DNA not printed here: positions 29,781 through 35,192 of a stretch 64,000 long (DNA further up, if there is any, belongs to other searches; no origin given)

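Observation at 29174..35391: Head-to-head pairing of V-ATPase proteolipid subunit c with a Rav1/DMXL-like V-ATPase assembly regulator, followed 84 bp downstream by mitochondrial ATP synthase epsilon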

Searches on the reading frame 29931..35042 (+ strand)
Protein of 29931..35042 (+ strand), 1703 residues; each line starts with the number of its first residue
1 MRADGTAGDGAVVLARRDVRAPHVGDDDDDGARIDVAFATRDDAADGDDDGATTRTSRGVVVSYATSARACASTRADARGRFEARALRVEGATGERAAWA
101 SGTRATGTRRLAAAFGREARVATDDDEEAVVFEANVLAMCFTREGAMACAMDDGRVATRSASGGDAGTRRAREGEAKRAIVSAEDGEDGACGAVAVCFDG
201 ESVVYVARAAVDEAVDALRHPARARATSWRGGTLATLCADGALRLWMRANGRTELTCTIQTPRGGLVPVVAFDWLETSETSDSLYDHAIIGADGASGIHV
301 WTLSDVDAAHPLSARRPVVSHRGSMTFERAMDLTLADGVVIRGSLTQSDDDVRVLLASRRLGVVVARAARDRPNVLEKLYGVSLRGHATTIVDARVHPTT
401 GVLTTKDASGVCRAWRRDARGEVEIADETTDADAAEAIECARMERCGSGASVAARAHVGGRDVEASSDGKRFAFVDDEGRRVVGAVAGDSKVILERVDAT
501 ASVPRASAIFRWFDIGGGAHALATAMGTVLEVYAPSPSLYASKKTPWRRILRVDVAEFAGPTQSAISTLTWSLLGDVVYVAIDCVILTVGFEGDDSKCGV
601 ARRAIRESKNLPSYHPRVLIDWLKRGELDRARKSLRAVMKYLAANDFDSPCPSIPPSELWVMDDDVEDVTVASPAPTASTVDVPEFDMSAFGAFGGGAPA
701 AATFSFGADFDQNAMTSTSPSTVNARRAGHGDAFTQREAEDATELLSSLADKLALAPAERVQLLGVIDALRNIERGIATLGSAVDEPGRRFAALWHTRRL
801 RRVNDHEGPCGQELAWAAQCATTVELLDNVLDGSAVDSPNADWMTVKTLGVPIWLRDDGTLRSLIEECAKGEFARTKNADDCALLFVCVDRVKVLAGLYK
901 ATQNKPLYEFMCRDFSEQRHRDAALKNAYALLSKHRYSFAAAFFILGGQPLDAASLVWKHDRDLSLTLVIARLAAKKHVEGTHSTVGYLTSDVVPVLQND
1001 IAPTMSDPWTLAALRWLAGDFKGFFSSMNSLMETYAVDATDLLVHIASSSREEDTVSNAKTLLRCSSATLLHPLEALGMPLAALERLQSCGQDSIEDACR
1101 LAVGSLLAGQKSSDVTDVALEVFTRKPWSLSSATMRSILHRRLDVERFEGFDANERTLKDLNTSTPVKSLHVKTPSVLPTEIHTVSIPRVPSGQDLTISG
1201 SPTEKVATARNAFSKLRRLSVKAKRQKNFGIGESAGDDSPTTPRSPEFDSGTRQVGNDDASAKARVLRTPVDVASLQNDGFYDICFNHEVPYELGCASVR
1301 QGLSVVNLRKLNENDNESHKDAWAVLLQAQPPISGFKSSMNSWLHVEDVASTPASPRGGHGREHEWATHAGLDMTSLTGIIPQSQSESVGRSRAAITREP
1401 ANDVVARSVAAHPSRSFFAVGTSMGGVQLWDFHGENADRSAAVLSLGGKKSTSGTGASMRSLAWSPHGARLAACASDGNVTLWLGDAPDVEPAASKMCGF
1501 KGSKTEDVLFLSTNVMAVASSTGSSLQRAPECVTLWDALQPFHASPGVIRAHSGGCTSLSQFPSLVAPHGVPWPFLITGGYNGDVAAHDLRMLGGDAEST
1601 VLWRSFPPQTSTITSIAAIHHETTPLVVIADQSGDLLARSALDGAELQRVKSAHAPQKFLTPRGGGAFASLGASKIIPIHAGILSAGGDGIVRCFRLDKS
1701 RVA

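Call 3: search_protein_families(library=pfam, proteins=[window:29931-35042:+], max_evalue=0.1)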
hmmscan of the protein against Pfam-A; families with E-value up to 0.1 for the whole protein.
window:29931-35042:+ (1703 aa): 11 families
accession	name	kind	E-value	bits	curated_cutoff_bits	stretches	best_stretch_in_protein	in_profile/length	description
PF12234.13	Rav1p_C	-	6.3e-44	150.8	27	1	609-976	189-514/640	RAVE protein 1 C terminal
PF24814.1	WD40_Prp19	-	3.2e-07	30.1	320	1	1402-1483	134-204/281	Prp19 WD40 domain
PF25174.1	Beta-prop_THOC3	-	4.2e-07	29.7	305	1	1458-1520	4-64/272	THOC3 beta-propeller domain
PF25173.1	Beta-prop_WDR3_1st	-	1.1e-06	29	154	1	1406-1522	32-133/184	WDR3 first beta-propeller domain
PF24817.1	WD40_WDHD1_1st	-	6.4e-06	26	109.9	1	1407-1482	132-204/291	WDHD1 first WD40 domain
PF12894.13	ANAPC4_WD40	-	1.6e-05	25.5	22.9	0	1452-1482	34-64/91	Anaphase-promoting complex subunit 4 WD40 domain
PF23414.1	Beta-prop_EML_2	-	8.3e-05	22.5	90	1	1405-1483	41-108/266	Echinoderm microtubule-associated protein second beta-propeller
PF23383.1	Beta-prop_IFT140_1st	-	0.0001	21.6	27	1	1406-1486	63-132/406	IFT140 first beta-propeller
PF24807.1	WD40_CDC20-Fz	-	0.00072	19.4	200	0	1401-1436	49-84/292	CDC20/Fizzy WD40 domain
PF00400.38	WD40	-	0.0018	19.2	27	1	1455-1483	10-38/39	WD domain, G-beta repeat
PF24796.1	WDR55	-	0.022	14.2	200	1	1407-1482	11-79/296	WDR55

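Call 9: find_homologous_proteins(query=window:29931-35042:+)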
Query window:29931-35042:+ (1703 aa): 9 proteins with E <= 0.001 among 8000 candidates.
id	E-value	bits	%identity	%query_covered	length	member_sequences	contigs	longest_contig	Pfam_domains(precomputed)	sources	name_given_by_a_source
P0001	0.0e+0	3791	99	100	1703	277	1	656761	PF25174.2,PF24814.2,PF12234.14,PF25173.2,PF12894.14,PF24817.2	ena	-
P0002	0.0e+0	1893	57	96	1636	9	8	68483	PF25174.2,PF24814.2,PF23381.2,PF12234.14,PF25173.2,PF23383.2,PF12894.14,PF24817.2,PF24797.2,PF24807.2,PF00400.39,PF23414.2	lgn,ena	-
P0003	0.0e+0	1756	53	93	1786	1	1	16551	PF25174.2,PF24814.2,PF23381.2,PF12234.14,PF25173.2,PF12894.14,PF24807.2,PF24817.2,PF00400.39,PF23414.2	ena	-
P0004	0.0e+0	1752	52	98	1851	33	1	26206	PF25174.2,PF24814.2,PF23381.2,PF12234.14,PF25173.2,PF12894.14,PF24807.2,PF24817.2,PF00400.39,PF23414.2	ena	-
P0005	0.0e+0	1726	52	93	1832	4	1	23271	PF25174.2,PF24814.2,PF12234.14,PF25173.2,PF23383.2,PF12894.14,PF24807.2,PF24817.2,PF24796.2,PF23414.2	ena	-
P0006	2.8e-39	153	29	28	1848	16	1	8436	PF25174.2,PF24814.2,PF23381.2,PF12234.14,PF25173.2,PF25175.2,PF24817.2,PF00400.39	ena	-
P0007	1.2e-18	84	29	22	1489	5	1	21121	PF23381.2,PF12234.14,PF24817.2,PF00400.39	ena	-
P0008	1.4e-14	71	32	11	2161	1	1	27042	PF24814.2,PF23381.2,PF12234.14,PF25173.2,PF25171.2,PF24807.2,PF25047.1,PF25175.2,PF24817.2,PF00400.39,PF23098.2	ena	-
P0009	7.6e-11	58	45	5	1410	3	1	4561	PF25174.2,PF12234.14,PF00400.39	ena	-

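Call 10: find_encoding_contigs(protein=P0002, flank=6000, max_places=2)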
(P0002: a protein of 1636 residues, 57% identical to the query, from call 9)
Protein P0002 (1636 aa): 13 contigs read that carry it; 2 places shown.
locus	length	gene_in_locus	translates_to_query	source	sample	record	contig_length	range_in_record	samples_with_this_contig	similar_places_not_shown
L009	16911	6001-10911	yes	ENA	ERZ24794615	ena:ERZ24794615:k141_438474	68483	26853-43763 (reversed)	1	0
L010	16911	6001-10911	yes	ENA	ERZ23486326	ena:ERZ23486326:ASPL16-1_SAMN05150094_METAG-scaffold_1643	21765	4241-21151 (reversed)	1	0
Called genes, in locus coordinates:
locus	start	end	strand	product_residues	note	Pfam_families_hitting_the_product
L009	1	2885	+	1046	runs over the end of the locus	PF00128:Alpha-amylase, PF07821:Alpha-amyl_C2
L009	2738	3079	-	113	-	-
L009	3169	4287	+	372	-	PF04755:PAP_fibrillin (faint)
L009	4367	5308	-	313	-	-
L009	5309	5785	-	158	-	PF00137:ATP-synt_C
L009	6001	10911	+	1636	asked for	PF00400:WD40 (faint), PF12894:ANAPC4_WD40 (faint), PF23381:Beta-prop_IFT122_1st (faint), PF23383:Beta-prop_IFT140_1st (faint), PF23414:Beta-prop_EML_2 (faint), PF24797:Beta-prop_WDR35_TULP_N (faint), PF24807:WD40_CDC20-Fz (faint), PF12234:Rav1p_C, +4 more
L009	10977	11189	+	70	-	PF04627:ATP-synt_Eps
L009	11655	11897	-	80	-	-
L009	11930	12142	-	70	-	-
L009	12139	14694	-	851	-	PF23569:NBD_SMAX1 (weak), PF00004:AAA, PF17871:AAA_lid_9, PF00158:Sigma54_activat, PF00004:AAA, PF07724:AAA_2, PF07728:AAA_5, PF10431:ClpB_D2-small, +10 more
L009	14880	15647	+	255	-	PF00378:ECH_1, PF16113:ECH_2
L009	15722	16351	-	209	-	PF03420:Peptidase_S77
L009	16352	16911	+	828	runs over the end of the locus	PF01008:IF-2B, PF01636:APH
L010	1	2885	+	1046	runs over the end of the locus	PF00128:Alpha-amylase, PF07821:Alpha-amyl_C2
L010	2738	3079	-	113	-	-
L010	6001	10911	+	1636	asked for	PF00400:WD40 (faint), PF12894:ANAPC4_WD40 (faint), PF23381:Beta-prop_IFT122_1st (faint), PF23383:Beta-prop_IFT140_1st (faint), PF23414:Beta-prop_EML_2 (faint), PF24797:Beta-prop_WDR35_TULP_N (faint), PF24807:WD40_CDC20-Fz (faint), PF12234:Rav1p_C, +4 more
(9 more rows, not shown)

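Call 11: find_encoding_contigs(protein=P0004, flank=6000, max_places=2)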
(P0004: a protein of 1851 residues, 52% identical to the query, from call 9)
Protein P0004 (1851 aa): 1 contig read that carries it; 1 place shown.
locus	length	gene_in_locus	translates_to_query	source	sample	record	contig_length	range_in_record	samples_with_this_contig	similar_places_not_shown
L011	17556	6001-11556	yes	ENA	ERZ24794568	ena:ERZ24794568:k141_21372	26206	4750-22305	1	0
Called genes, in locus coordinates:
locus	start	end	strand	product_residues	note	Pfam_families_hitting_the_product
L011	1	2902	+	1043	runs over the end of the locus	PF00128:Alpha-amylase, PF07821:Alpha-amyl_C2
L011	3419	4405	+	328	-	PF04755:PAP_fibrillin (weak)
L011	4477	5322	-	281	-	PF11976:Rad60-SLD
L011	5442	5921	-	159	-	PF00137:ATP-synt_C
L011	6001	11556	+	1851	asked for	PF24807:WD40_CDC20-Fz (faint), PF00400:WD40 (faint), PF12894:ANAPC4_WD40 (faint), PF23381:Beta-prop_IFT122_1st (faint), PF23414:Beta-prop_EML_2 (faint), PF24817:WD40_WDHD1_1st (faint), PF25173:Beta-prop_WDR3_1st (faint), PF12234:Rav1p_C, +2 more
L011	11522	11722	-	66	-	-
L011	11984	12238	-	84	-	-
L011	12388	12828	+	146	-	-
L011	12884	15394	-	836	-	PF02861:Clp_N, PF00004:AAA, PF17871:AAA_lid_9, PF00158:Sigma54_activat, PF07724:AAA_2, PF07728:AAA_5, PF00004:AAA, PF10431:ClpB_D2-small, +9 more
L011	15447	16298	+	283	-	PF00378:ECH_1, PF16113:ECH_2, PF00378:ECH_1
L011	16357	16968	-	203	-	PF03420:Peptidase_S77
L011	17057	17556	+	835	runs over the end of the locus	PF01008:IF-2B, PF01636:APH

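Call 12: find_encoding_contigs(protein=P0006, flank=6000, max_places=2)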
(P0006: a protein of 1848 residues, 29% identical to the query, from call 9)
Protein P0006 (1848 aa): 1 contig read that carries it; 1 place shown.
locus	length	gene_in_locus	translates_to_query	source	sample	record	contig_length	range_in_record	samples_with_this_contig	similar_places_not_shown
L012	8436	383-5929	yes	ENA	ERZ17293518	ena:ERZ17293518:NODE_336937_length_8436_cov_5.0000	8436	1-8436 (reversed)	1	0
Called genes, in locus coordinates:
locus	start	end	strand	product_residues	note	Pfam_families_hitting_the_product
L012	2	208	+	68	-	?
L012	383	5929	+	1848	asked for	PF00400:WD40 (faint), PF23381:Beta-prop_IFT122_1st (faint), PF24817:WD40_WDHD1_1st (faint), PF25174:Beta-prop_THOC3 (faint), PF25173:Beta-prop_WDR3_1st (faint), PF25175:Beta-prop_WDR5 (faint), PF24814:WD40_Prp19 (faint), PF12234:Rav1p_C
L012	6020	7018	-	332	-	PF01343:Peptidase_S49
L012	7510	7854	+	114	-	-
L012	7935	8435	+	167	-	?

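Call 22: find_encoding_contigs(protein=P0007, flank=6000, max_places=2)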
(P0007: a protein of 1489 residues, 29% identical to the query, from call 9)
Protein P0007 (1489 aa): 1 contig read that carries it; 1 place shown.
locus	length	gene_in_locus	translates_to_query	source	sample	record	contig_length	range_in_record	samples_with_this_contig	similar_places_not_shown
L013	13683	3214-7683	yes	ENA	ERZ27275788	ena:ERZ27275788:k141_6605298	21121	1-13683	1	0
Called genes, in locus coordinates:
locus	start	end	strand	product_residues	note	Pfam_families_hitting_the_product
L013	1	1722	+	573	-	?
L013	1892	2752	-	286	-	-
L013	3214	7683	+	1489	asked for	PF00400:WD40 (faint), PF23381:Beta-prop_IFT122_1st (faint), PF24817:WD40_WDHD1_1st (faint), PF12234:Rav1p_C (faint)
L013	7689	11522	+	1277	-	PF12234:Rav1p_C, PF00400:WD40 (faint), PF25173:Beta-prop_WDR3_1st (faint), PF25174:Beta-prop_THOC3 (faint)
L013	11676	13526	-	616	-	PF15982:TMEM135_C_rich (weak)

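Call 23: find_encoding_contigs(protein=P0008, flank=6000, max_places=2)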
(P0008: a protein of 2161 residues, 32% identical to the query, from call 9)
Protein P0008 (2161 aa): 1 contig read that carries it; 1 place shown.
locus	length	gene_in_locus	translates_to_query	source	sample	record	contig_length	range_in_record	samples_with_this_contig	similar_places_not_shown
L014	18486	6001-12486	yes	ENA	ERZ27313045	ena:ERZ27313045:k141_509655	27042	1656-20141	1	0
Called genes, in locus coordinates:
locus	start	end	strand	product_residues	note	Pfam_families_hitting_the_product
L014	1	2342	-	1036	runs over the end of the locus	PF01426:BAH (weak), PF00145:DNA_methylase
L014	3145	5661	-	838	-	-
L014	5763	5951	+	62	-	-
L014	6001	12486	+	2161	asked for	PF00400:WD40 (faint), PF23381:Beta-prop_IFT122_1st (faint), PF24817:WD40_WDHD1_1st (faint), PF25173:Beta-prop_WDR3_1st (faint), PF24807:WD40_CDC20-Fz (faint), PF25171:Beta-prop_WDR36-Utp21_1st (faint), PF12234:Rav1p_C, PF25175:Beta-prop_WDR5 (weak), +3 more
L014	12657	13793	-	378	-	PF00249:Myb_DNA-binding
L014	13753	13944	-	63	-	-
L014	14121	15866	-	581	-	PF23414:Beta-prop_EML_2 (faint), PF25171:Beta-prop_WDR36-Utp21_1st (faint), PF25174:Beta-prop_THOC3 (faint), PF23381:Beta-prop_IFT122_1st (weak), PF24807:WD40_CDC20-Fz (faint), PF24814:WD40_Prp19 (faint), PF25173:Beta-prop_WDR3_1st (faint), PF01753:zf-MYND, +1 more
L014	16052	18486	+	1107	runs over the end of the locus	PF02743:dCache_1, PF22673:MCP-like_PDC_1 (faint), PF00092:VWA, PF13519:VWA_2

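Call 25: find_related_loci(query=A1, collection=metagenome_contigs, flank=8000)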
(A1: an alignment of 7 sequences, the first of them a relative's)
Query A1 (1703 aa) in metagenome_contigs; peptide patterns used: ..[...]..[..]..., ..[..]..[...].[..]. (x = any residue, [..] = any of these).
600 stretches matched a pattern (row limit reached: there are more); 168 encode a relative of the query (tblastn E <= 1e-3); the best 80 are kept; 80 distinct loci.
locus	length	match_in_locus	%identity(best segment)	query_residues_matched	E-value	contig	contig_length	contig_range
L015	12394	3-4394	100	240-1703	0e+0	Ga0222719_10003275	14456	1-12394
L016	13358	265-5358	99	1-1703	0e+0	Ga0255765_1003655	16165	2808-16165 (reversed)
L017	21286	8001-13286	52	33-1700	0e+0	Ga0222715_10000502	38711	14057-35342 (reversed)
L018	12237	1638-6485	55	116-1699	0e+0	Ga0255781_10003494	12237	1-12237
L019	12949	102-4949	56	116-1699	0e+0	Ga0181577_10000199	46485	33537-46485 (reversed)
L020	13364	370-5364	53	60-1703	0e+0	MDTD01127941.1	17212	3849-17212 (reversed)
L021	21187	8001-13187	50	31-1700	0e+0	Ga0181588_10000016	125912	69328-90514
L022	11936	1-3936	57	402-1703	0e+0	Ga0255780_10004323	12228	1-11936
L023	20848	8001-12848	56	116-1699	0e+0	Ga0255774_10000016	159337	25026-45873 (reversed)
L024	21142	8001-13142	53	12-1702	0e+0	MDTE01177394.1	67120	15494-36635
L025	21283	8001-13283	52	33-1700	0e+0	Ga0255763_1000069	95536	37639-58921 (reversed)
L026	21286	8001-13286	52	33-1700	0e+0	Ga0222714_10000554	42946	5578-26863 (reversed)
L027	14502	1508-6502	53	60-1703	0e+0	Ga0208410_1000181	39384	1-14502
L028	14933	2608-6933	34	512-1697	2e-84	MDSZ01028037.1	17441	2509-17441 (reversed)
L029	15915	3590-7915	34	512-1697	2e-80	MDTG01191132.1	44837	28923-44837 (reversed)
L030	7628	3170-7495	33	512-1697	4e-80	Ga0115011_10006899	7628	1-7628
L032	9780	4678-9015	34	512-1697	5e-77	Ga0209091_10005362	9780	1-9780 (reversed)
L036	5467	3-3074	30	897-1697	2e-38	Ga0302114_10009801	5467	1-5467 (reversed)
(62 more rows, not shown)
